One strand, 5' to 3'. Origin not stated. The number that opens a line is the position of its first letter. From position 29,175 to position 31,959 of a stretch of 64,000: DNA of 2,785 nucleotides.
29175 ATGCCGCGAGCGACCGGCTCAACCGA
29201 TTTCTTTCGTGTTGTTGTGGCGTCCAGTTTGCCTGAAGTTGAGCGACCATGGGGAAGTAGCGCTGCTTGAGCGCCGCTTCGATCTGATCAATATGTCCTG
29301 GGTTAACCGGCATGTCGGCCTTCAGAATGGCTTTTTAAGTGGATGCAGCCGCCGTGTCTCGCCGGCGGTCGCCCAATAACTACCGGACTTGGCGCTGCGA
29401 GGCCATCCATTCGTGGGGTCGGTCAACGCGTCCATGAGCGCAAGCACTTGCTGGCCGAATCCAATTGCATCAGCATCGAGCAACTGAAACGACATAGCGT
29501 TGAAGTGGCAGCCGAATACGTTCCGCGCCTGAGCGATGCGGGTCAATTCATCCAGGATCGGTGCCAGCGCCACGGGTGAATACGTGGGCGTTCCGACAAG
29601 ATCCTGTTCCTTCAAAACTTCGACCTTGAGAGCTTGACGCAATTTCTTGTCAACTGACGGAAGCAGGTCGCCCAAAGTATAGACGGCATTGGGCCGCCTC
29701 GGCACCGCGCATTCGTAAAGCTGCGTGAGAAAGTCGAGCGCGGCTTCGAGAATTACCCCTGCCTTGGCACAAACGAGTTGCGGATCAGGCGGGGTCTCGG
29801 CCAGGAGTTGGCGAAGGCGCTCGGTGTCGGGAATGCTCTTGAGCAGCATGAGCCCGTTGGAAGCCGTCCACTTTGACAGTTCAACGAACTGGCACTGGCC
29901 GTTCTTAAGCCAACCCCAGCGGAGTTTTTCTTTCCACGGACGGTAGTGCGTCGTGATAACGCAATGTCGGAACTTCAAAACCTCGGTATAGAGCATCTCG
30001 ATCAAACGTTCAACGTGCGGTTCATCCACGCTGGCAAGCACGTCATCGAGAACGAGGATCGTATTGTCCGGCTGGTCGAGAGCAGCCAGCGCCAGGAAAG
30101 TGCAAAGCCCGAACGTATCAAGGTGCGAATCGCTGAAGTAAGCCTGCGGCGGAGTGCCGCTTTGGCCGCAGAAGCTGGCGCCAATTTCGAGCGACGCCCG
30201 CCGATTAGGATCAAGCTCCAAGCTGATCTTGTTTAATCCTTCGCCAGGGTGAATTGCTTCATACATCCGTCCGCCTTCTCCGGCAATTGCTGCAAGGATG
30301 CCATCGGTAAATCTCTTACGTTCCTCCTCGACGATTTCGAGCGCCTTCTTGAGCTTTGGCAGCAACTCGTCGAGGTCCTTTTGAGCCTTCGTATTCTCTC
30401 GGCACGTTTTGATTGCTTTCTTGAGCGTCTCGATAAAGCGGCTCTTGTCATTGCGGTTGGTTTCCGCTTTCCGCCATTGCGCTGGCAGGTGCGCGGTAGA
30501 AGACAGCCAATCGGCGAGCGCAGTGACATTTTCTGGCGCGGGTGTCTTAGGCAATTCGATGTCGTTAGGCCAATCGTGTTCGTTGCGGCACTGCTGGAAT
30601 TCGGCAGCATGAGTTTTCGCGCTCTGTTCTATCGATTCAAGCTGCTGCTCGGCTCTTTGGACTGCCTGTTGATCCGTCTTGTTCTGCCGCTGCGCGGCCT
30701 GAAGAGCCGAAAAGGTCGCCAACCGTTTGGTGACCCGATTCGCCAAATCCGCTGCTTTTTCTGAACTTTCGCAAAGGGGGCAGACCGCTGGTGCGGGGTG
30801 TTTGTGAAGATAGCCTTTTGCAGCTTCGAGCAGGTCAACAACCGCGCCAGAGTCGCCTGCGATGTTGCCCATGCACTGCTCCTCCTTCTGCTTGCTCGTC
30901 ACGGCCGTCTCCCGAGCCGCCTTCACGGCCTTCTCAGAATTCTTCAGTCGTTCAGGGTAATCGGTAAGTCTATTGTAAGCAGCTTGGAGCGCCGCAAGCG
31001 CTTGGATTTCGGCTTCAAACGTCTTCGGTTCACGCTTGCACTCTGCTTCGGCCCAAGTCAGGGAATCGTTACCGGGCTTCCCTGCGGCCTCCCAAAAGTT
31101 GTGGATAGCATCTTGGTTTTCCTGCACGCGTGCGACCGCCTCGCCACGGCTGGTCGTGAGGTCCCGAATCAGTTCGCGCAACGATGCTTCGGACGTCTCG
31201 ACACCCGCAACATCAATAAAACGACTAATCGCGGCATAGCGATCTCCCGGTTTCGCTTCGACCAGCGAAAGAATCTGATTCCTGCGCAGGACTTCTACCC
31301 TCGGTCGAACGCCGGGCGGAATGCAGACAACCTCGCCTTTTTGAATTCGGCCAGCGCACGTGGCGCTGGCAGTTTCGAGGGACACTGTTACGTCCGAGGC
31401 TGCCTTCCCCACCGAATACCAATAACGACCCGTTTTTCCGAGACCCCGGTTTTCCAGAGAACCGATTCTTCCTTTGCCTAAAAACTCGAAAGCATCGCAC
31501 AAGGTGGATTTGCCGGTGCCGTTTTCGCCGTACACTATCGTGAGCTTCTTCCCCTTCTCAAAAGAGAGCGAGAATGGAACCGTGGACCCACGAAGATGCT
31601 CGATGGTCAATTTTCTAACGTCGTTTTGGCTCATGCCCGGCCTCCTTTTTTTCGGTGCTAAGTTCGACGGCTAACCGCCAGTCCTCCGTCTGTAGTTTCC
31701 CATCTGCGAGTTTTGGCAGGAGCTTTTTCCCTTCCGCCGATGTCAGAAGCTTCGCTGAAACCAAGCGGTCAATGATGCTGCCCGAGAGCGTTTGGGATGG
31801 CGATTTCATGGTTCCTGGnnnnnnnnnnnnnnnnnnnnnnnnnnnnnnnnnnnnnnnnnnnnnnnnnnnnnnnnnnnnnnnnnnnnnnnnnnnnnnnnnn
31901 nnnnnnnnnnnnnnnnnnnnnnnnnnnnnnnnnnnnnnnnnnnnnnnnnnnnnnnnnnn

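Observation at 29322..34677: SNF2 helicase, 64-aa ORF and zinc-hook ABC ATPase trio with coupled translation: not a combination I can assign to a named system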

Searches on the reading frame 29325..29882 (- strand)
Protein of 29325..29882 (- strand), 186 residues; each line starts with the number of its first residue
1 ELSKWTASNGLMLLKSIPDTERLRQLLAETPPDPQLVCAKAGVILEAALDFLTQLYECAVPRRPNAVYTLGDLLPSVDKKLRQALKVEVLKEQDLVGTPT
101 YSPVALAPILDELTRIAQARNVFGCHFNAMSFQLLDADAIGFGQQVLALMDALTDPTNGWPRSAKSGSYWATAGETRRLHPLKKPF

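Call 29: search_protein_representatives(protein=window:29325-29882:-)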
Query: 186 residues. Proteins with E-value up to 0.001 (for the whole library): 451; up to 1e-10: 265; up to 1e-30: 45. The best 150 are listed.
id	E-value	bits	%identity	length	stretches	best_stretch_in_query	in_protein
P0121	1.2e-88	311.9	75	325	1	1-185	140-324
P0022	5.8e-85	299.9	74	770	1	1-185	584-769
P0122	5.5e-78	277.2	66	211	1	1-185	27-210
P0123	1.6e-71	256.1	63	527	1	1-185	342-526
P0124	1.5e-64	233.4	69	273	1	37-185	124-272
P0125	1.7e-57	210.4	57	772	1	1-185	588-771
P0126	6.9e-57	208.4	58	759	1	5-185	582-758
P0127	2.8e-54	200.0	50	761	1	1-185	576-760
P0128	3.7e-54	199.5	55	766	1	1-185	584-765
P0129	8.4e-54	198.4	55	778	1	1-185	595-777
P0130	1.5e-53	197.5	69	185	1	53-183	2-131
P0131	2.3e-53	197.0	53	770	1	1-185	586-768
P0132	2.6e-53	196.8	55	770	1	8-185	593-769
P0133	2.6e-53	196.8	54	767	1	1-185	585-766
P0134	1.1e-51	191.4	50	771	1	1-185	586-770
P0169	1.6e-26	109.5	35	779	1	1-185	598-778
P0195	2.8e-23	98.9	36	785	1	1-185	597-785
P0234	8.9e-20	87.5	32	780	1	1-185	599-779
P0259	3.3e-18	82.4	30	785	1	1-183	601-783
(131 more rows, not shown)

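Call 33: predict_structure(alignment_id=A2)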
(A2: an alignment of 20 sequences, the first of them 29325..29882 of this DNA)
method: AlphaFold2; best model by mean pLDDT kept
length: 186 residues; sequences in the alignment: 20
mean_pLDDT: 73.4   pTM: 0.75
mean pLDDT of the five models: 73.4, 67.2, 65.9, 62.9, 61.0
residues with pLDDT >= 90: 20; 70-90: 110; 50-70: 27; < 50: 29
segments of 3 or more residues with pLDDT < 50: 1-16, 162-173
pLDDT, mean of each block of 10 residues (from residue 1): 33 53 89 84 85 84 73 83 86 82 90 84 59 66 91 73 43 64 72
secondary structure, 60 per line:
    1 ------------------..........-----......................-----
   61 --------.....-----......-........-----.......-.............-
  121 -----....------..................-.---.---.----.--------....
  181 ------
elements in order: H19-28 H34-55 H70-73 H79-84 E86-93 E99-105 H107-119 H136-153 E177-180

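Call 54: find_encoding_contigs(protein=P0195, flank=10000, max_places=3)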
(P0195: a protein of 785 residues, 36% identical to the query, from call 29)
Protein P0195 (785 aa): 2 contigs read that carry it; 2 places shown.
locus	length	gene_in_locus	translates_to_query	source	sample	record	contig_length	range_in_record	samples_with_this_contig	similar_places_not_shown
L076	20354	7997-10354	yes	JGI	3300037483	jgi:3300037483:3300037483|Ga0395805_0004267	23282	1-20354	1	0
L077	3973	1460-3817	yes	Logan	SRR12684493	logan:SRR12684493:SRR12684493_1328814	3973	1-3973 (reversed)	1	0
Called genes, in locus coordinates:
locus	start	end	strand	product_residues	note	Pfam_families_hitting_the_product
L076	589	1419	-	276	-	-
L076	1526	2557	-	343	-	PF01734:Patatin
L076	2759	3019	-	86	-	-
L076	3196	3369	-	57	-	-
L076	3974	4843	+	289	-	-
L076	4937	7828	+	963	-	PF00176:SNF2-rel_dom, PF00270:DEAD (weak), PF04851:ResIII, PF00271:Helicase_C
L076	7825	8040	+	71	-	-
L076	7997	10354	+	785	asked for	PF13476:AAA_23 (weak), PF13166:AAA_13 (weak)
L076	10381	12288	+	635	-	PF01555:N6_N4_Mtase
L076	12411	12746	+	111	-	PF14076:DUF4258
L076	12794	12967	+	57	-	-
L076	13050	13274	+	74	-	PF10387:DUF2442 (weak)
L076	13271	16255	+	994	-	PF04851:ResIII, PF00270:DEAD (weak), PF19778:RE_endonuc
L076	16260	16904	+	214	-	-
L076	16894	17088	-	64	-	-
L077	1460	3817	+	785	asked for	PF13476:AAA_23 (weak), PF13166:AAA_13 (weak)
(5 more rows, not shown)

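Call 88: search_protein_families(library=padloc, proteins=[window:29325-29882:-], max_evalue=10)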
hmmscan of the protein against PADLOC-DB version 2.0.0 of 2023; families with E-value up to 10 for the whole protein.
window:29325-29882:- (186 aa): 0 families

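Call 102: find_encoding_contigs(protein=P0169, flank=9000, max_places=2)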
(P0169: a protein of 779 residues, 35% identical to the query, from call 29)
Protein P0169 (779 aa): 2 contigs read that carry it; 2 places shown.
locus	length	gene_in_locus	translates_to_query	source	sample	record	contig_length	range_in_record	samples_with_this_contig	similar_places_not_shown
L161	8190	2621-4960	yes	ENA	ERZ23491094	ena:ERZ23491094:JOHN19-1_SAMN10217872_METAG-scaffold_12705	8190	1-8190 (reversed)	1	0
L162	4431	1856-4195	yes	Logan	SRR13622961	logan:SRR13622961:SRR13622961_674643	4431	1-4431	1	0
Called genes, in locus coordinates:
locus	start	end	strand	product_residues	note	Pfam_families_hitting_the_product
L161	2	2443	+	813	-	?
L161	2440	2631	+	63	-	-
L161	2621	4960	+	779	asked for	PF02463:SMC_N (weak), PF13476:AAA_23 (weak), PF13555:AAA_29 (weak), PF13304:AAA_21 (faint)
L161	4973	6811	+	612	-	PF01555:N6_N4_Mtase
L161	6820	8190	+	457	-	?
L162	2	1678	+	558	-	?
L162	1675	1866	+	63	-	-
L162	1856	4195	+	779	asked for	PF02463:SMC_N (weak), PF13476:AAA_23 (weak), PF13555:AAA_29 (weak), PF13304:AAA_21 (faint)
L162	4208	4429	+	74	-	?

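Call 103: find_encoding_contigs(protein=P0259, flank=9000, max_places=2)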
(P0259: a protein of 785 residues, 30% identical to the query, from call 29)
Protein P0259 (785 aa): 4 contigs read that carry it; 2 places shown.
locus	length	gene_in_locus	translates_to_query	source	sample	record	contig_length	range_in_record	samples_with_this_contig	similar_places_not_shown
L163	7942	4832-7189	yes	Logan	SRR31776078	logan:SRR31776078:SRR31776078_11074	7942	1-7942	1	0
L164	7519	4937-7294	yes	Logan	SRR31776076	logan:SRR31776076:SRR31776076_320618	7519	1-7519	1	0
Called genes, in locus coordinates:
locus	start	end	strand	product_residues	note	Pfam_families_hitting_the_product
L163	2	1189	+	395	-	?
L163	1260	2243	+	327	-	PF00004:AAA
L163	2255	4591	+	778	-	PF27160:Y4kK_N, PF27210:Y4kK_2nd, PF00082:Peptidase_S8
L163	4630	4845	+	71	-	-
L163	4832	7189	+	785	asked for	PF02463:SMC_N (faint), PF13175:AAA_15 (faint), PF13476:AAA_23, PF13555:AAA_29 (weak), PF13304:AAA_21 (faint), PF13166:AAA_13 (weak)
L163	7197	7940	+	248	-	?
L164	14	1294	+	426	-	PF09903:DUF2130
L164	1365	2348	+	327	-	PF00004:AAA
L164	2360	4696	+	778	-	PF27160:Y4kK_N, PF27210:Y4kK_2nd, PF00082:Peptidase_S8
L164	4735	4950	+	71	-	-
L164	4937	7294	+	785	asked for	PF02463:SMC_N (faint), PF13175:AAA_15 (faint), PF13476:AAA_23, PF13555:AAA_29 (weak), PF13304:AAA_21 (faint), PF13166:AAA_13 (weak)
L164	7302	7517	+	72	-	?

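Call 104: find_encoding_contigs(protein=P0234, flank=9000, max_places=2)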
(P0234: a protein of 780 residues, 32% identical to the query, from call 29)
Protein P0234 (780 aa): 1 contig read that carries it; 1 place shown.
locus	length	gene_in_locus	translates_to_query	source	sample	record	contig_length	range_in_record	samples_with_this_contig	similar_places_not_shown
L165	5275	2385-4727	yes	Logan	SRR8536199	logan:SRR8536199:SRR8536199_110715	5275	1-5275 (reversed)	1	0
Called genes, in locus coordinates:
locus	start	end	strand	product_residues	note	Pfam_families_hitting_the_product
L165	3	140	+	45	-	?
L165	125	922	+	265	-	PF12686:DUF3800 (weak)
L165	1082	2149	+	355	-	PF13310:Virulence_RhuM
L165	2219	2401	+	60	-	-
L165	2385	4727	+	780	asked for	PF02463:SMC_N, PF13175:AAA_15 (weak), PF13476:AAA_23, PF13555:AAA_29 (weak), PF13304:AAA_21 (weak)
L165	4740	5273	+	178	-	?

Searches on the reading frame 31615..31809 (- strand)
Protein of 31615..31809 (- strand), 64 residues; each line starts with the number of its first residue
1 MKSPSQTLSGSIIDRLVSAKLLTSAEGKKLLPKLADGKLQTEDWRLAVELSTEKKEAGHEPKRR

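Call 3: search_protein_families(library=pfam, proteins=[window:31615-31809:-], max_evalue=0.01)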
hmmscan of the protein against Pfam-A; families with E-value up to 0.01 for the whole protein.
window:31615-31809:- (64 aa): 0 families

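Call 4: search_protein_families(library=padloc, proteins=[window:31615-31809:-], max_evalue=0.01)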
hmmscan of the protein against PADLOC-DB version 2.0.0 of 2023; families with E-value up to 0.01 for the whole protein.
window:31615-31809:- (64 aa): 0 families

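Call 14: search_protein_families(library=ncbifam, proteins=[window:31615-31809:-], max_evalue=0.001)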
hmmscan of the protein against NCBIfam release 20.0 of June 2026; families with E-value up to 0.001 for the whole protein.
window:31615-31809:- (64 aa): 0 families

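Call 72: search_protein_families(library=pfam, proteins=[window:31618-31809:-], max_evalue=1)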
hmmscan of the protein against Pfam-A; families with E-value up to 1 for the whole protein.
window:31618-31809:- (64 aa): 0 families

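Call 88: search_protein_families(library=padloc, proteins=[window:31618-31809:-], max_evalue=10)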
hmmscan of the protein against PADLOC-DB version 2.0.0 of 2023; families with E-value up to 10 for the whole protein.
window:31618-31809:- (64 aa): 0 families
